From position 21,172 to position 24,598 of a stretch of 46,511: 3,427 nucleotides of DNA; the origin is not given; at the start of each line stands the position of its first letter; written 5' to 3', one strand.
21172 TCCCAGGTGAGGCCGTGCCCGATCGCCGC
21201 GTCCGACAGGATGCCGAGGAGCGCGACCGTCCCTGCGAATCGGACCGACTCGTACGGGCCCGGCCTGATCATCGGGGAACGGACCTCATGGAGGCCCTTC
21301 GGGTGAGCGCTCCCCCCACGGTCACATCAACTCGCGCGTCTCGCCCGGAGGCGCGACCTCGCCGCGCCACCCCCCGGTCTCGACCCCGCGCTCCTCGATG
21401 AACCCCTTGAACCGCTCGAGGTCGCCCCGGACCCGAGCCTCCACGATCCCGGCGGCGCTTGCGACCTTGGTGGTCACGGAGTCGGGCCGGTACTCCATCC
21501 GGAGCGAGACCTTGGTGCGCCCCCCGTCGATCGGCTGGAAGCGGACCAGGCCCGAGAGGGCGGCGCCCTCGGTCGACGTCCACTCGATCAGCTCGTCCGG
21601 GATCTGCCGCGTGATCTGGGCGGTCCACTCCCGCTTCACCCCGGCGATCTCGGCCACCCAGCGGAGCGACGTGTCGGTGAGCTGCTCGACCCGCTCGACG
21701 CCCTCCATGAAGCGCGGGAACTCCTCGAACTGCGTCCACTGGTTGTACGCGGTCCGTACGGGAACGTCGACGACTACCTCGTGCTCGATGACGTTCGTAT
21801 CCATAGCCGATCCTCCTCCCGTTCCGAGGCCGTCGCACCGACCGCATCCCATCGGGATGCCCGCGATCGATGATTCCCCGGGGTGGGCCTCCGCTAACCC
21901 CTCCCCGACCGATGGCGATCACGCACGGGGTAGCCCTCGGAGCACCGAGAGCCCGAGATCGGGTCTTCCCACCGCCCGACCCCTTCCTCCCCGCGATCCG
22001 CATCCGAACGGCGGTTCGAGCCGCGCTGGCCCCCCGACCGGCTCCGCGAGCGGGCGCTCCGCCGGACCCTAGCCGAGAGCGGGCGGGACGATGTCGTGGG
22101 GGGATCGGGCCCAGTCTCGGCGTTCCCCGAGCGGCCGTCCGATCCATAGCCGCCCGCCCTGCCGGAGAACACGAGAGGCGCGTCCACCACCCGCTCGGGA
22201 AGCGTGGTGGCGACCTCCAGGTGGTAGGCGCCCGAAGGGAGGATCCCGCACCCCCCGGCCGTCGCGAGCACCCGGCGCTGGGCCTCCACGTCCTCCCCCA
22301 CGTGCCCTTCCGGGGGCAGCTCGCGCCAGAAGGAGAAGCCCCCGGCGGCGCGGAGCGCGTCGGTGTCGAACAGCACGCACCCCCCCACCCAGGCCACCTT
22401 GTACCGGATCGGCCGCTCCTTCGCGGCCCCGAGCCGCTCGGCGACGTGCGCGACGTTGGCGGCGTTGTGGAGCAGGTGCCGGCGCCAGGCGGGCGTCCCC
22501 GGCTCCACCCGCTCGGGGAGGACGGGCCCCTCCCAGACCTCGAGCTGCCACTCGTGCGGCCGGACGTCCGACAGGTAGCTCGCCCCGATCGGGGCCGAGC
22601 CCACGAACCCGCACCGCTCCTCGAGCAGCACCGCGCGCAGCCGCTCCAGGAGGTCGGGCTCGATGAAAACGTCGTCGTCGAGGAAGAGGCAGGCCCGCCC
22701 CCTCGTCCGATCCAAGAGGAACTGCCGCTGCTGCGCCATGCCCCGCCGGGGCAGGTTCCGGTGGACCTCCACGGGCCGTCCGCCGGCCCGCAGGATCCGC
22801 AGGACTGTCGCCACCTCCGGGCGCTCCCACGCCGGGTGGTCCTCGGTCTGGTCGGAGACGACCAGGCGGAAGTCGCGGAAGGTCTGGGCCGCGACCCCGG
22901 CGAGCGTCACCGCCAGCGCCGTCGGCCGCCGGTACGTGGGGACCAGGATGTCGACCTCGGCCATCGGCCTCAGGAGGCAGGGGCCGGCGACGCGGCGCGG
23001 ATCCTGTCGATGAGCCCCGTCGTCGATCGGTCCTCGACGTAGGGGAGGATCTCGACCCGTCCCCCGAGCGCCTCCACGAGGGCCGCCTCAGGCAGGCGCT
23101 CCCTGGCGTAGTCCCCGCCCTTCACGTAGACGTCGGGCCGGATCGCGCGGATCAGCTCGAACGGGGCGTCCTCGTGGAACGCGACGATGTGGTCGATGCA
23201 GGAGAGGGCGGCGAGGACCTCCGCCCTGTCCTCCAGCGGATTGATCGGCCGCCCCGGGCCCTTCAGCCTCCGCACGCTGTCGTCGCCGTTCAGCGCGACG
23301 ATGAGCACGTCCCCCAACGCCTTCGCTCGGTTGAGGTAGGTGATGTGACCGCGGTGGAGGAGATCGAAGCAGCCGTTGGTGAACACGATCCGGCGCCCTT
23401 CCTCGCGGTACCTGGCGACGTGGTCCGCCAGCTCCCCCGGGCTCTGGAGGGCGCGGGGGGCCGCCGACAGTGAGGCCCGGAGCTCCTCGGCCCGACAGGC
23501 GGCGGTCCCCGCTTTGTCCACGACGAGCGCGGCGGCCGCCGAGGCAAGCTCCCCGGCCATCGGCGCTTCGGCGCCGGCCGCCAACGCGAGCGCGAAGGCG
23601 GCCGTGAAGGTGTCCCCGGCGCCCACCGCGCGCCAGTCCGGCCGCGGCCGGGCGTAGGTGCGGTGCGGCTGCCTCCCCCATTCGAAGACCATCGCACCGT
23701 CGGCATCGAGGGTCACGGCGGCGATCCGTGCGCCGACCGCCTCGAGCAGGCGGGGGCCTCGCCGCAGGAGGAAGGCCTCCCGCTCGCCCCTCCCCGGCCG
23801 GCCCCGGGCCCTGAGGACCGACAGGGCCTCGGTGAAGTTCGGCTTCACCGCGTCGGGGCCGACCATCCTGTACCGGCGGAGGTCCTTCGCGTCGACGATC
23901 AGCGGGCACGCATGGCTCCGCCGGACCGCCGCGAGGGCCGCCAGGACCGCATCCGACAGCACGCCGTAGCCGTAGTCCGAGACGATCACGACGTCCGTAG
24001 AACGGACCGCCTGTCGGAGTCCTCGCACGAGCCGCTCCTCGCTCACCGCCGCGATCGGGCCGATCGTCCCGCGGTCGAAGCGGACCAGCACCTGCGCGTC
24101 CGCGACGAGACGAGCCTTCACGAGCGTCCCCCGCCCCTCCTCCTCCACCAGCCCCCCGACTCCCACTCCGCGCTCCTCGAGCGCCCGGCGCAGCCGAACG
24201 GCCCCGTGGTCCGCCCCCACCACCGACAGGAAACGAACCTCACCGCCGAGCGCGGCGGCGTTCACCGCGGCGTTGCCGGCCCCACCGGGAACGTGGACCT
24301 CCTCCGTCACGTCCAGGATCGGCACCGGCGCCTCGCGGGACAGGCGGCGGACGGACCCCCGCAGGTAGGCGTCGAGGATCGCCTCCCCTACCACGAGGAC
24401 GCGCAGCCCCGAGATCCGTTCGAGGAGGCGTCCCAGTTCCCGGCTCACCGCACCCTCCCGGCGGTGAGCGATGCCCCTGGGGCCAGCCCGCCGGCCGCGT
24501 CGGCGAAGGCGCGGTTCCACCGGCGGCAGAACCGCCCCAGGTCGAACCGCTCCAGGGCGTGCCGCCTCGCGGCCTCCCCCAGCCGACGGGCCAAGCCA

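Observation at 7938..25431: Complete ADP-heptose pathway plus three GT9 heptosyltransferase paralogs in an apparently monoderm (actinobacterial) context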

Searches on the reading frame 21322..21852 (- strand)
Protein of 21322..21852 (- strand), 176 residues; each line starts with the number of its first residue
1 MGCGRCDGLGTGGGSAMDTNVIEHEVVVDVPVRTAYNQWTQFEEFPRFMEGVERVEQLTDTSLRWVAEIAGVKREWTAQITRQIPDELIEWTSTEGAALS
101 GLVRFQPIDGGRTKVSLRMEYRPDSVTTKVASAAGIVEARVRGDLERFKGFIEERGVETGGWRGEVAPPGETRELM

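Call 7: search_protein_families(library=pfam, proteins=[window:21322-21852:-], max_evalue=0.01)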
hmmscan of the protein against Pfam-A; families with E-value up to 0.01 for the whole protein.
window:21322-21852:- (176 aa): 2 families
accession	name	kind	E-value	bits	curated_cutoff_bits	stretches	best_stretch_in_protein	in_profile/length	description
PF03364.25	Polyketide_cyc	-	1e-22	81.2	23.4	1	28-147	1-123/126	Polyketide cyclase / dehydrase and lipid transport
PF10604.15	Polyketide_cyc2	-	1.1e-09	39.2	27.4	1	22-149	4-138/142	Polyketide cyclase / dehydrase and lipid transport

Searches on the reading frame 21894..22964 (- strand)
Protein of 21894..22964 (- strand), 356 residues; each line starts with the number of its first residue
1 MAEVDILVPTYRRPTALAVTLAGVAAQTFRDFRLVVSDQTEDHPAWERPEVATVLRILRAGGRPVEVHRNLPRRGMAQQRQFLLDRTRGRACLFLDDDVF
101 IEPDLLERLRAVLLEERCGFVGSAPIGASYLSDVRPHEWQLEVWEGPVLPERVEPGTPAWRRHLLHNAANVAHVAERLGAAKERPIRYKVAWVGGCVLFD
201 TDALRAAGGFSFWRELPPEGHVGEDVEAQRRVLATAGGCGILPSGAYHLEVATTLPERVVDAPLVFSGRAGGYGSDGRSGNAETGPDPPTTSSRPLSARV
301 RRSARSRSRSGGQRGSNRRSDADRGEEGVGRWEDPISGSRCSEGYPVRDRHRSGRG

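Call 6: search_protein_families(library=pfam, proteins=[window:21894-22964:-], max_evalue=0.01)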
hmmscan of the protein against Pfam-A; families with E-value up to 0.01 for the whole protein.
window:21894-22964:- (356 aa): 4 families
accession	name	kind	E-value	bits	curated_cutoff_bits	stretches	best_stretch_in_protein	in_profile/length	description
PF00535.33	Glycos_transf_2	-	1.1e-11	45.4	23.3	1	6-138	2-128/168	Glycosyl transferase family 2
PF13641.12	Glyco_tranf_2_3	-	2.9e-06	27.9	27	1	4-234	3-196/230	Glycosyltransferase like family 2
PF13506.12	Glyco_transf_21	-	0.00012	22.1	21.7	1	87-128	29-70/174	Glycosyl transferase family 21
PF13632.12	Glyco_trans_2_3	-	0.00062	20.1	27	0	190-243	70-117/198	Glycosyl transferase family group 2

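Call 9: search_protein_families(library=ncbifam, proteins=[window:21894-22964:-], max_evalue=0.001)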
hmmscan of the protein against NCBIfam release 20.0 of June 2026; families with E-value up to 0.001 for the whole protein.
window:21894-22964:- (356 aa): 6 families
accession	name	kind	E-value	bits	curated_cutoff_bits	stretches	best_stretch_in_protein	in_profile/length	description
NF038299.1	EPS_HpsN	equivalog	1e-11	44.4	425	1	4-115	3-108/317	hormogonium polysaccharide biosynthesis glycosyltransferase HpsN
NF041875.1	EPS_EpsD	equivalog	4.3e-09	36.2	370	1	4-112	1-103/325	exopolysaccharide biosynthesis glycosyltransferase EpsD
NF050050.1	ProtGlycPglI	equivalog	1.7e-06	27.7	500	1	2-104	2-99/306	GalNAc(5)-diNAcBac-PP-undecaprenol beta-1,3-glucosyltransferase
NF047683.1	TeichurnBiosyTuaG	equivalog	1.1e-05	25.3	400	1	3-120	7-118/252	teichuronic acid biosynthesis protein TuaG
TIGR03965.1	mycofact_glyco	equivalog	3.3e-05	22.9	280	1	2-124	74-190/467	mycofactocin biosynthesis glycosyltransferase MftF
NF050819.1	PolSacchBiosHfsG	equivalog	0.00086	18.5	500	0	3-110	13-114/302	polysaccharide biosynthesis protein HfsG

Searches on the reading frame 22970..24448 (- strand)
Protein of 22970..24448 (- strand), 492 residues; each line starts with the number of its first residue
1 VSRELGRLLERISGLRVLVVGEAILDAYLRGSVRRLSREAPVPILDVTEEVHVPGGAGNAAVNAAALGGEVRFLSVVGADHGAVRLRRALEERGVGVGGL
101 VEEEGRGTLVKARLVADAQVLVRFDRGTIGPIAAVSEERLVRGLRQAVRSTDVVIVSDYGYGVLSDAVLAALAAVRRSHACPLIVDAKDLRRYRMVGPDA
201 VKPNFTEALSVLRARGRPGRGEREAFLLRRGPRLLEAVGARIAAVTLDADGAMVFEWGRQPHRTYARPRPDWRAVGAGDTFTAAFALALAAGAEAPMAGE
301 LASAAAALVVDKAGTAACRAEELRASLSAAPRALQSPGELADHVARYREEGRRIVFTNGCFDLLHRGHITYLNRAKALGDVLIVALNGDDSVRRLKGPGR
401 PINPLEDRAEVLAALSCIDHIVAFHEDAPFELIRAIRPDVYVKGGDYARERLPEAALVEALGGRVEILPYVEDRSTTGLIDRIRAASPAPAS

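Call 6: search_protein_families(library=pfam, proteins=[window:22970-24448:-], max_evalue=0.01)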
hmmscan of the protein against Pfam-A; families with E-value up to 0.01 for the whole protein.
window:22970-24448:- (492 aa): 2 families
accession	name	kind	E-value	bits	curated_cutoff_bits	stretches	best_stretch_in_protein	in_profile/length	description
PF00294.29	PfkB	-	2e-36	126.3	25.8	1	16-318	3-298/302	pfkB family carbohydrate kinase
PF01467.32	CTP_transf_like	-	7.8e-17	62.2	21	1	356-454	1-95/133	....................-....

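Call 9: search_protein_families(library=ncbifam, proteins=[window:22970-24448:-], max_evalue=0.001)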
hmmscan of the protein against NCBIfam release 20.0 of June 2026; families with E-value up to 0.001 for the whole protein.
window:22970-24448:- (492 aa): 16 families
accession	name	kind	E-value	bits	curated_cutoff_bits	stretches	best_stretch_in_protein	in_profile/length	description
NF008454.0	PRK11316.1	equivalog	1.4e-112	376.8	521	1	13-485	9-473/475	bifunctional D-glycero-beta-D-manno-heptose-7-phosphate kinase/D-glycero-beta-D-manno-heptose 1-phosphate adenylyltransferase HldE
TIGR02198.1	rfaE_dom_I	equivalog_domain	1.3e-70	238.1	345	1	10-327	3-314/315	D-glycero-beta-D-manno-heptose-7-phosphate kinase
TIGR02199.1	rfaE_dom_II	equivalog_domain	4.3e-61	205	181.5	1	344-484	3-143/144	D-glycero-beta-D-manno-heptose 1-phosphate adenylyltransferase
TIGR03168.1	1-PFK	subfamily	1.4e-15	57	216.4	1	47-325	27-297/305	hexose kinase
TIGR00125.1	cyt_tran_rel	domain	1.8e-15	56.8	27.7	1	354-416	1-60/65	adenylyltransferase/cytidyltransferase family protein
TIGR02152.1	D_ribokin_bact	equivalog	7.3e-15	55.1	299.65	1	45-317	25-288/298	ribokinase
TIGR03828.1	pfkB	equivalog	2.8e-13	49.6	292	1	132-325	109-297/305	1-phosphofructokinase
NF007321.0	PRK09813.1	equivalog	5.9e-11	42.3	247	2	229-313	175-258/261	fructoselysine 6-kinase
TIGR04382.1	myo_inos_iolC_N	equivalog_domain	9e-11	41.6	300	1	238-317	218-297/309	5-dehydro-2-deoxygluconokinase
TIGR01518.1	g3p_cytidyltrns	equivalog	1.6e-09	37.9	165.4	1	355-447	1-92/125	glycerol-3-phosphate cytidylyltransferase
NF008353.0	PRK11142.1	equivalog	2.7e-09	37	341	1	54-316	38-290/307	ribokinase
NF001985.0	PRK00777.1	subfamily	4.9e-07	29.9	104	1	356-414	8-64/157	pantetheine-phosphate adenylyltransferase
NF053626.1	RibKinHalex1628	equivalog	6.3e-07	29.2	330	1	55-119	39-104/293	ATP-dependent ribose-1-phosphate kinase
NF041332.1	KDG_KDGal_kin_Halo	equivalog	2.2e-06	27.4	440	0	238-317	221-299/320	bifunctional 2-dehydro-3-deoxygluconokinase/2-dehydro-3-deoxygalactonokinase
NF006957.1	PRK09434.1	equivalog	0.00016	21.3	450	0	51-103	23-76/302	fructokinase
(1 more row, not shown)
